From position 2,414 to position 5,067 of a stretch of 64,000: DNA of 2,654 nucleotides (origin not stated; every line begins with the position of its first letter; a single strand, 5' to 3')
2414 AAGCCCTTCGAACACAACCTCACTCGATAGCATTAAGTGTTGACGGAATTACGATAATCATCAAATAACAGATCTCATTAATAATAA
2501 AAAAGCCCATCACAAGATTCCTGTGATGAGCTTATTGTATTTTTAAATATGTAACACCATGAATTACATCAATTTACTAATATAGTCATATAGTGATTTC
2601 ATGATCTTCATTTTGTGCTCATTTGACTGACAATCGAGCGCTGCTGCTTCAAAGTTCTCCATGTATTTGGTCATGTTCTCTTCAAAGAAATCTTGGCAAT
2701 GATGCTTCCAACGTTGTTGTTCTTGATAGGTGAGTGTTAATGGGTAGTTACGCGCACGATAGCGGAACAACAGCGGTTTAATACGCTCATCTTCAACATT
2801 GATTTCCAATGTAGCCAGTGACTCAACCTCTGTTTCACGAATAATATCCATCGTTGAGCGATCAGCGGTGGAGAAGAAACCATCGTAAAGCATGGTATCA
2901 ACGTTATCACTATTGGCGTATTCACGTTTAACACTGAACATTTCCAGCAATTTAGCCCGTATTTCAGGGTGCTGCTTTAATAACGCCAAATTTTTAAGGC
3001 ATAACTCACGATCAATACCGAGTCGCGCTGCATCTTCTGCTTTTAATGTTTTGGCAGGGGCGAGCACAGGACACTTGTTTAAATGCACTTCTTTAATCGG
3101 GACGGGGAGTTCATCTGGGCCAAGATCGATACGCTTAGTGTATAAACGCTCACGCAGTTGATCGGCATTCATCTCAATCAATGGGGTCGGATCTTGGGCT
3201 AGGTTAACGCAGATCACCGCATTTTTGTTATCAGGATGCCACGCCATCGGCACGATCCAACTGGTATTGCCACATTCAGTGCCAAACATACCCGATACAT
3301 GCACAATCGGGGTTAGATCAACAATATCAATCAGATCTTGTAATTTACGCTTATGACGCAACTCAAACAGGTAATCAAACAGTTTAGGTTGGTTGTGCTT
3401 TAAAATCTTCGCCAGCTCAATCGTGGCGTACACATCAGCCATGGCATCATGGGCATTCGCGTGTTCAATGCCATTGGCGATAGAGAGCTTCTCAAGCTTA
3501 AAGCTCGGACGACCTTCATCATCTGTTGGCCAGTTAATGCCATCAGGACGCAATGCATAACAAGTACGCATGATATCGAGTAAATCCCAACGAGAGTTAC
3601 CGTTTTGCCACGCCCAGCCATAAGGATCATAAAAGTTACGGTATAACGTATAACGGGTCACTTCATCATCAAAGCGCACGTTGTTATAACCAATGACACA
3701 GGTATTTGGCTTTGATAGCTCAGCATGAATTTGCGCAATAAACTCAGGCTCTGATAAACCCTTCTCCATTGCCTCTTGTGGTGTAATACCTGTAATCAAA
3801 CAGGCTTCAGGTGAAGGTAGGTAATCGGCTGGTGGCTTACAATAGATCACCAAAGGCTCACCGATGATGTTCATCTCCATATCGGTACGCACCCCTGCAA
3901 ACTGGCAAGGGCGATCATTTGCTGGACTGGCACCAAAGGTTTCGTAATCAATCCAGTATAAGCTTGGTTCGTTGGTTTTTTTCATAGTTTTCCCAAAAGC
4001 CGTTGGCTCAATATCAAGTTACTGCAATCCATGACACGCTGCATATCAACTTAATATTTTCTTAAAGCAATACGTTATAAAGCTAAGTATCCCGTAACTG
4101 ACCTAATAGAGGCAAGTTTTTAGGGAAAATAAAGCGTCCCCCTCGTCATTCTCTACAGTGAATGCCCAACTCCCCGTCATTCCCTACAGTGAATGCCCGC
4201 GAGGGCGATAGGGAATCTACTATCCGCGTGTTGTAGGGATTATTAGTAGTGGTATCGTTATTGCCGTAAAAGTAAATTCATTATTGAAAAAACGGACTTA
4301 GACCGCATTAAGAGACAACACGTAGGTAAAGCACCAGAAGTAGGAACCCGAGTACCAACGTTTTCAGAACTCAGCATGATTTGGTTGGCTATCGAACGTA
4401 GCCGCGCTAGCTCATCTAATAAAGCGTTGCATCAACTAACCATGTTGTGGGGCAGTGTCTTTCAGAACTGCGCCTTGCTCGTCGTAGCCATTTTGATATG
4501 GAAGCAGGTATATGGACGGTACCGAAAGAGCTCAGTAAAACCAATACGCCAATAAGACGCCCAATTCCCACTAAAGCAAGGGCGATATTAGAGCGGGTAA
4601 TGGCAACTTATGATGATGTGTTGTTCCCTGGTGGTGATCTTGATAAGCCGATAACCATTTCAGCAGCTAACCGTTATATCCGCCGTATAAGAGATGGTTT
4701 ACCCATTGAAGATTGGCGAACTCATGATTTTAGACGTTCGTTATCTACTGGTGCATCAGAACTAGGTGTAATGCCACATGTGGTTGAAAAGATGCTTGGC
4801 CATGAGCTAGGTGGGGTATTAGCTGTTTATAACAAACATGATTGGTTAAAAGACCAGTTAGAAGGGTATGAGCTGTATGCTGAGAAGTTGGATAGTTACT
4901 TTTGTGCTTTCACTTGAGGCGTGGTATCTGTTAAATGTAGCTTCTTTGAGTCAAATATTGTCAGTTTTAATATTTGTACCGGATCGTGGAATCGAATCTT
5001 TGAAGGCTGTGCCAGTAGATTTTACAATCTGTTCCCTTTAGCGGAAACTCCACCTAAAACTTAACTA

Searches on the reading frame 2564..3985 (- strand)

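Call 12: search_protein_families(library=pfam, proteins=[window:2564-3985:-], max_evalue=0.01)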
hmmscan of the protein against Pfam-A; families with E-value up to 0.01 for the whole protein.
window:2564-3985:- (473 aa): 2 families
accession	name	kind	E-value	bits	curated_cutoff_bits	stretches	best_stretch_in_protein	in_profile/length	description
PF08411.15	Exonuc_X-T_C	-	4.6e-102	341.2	27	1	210-470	1-268/269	Exonuclease C-terminal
PF00929.31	RNase_T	-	4e-28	99.4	24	1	11-191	2-163/164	Exonuclease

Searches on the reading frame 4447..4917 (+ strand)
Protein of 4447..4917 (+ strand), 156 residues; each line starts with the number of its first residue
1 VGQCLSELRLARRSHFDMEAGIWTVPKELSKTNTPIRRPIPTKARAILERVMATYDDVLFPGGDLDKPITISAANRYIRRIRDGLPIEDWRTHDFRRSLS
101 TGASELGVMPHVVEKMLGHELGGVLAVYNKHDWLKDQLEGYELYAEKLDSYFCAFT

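Call 12: search_protein_families(library=pfam, proteins=[window:4447-4917:+], max_evalue=0.01)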
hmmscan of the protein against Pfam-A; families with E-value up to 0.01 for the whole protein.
window:4447-4917:+ (156 aa): 1 family
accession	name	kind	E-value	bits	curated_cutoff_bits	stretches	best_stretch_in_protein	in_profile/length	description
PF00589.27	Phage_integrase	-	1.2e-14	55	27.1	1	5-131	38-168/172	Phage integrase family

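Call 68: search_protein_families(library=padloc, proteins=[window:4447-4917:+], max_evalue=0.01)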
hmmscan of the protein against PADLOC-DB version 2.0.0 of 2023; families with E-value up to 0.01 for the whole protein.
window:4447-4917:+ (156 aa): 0 families
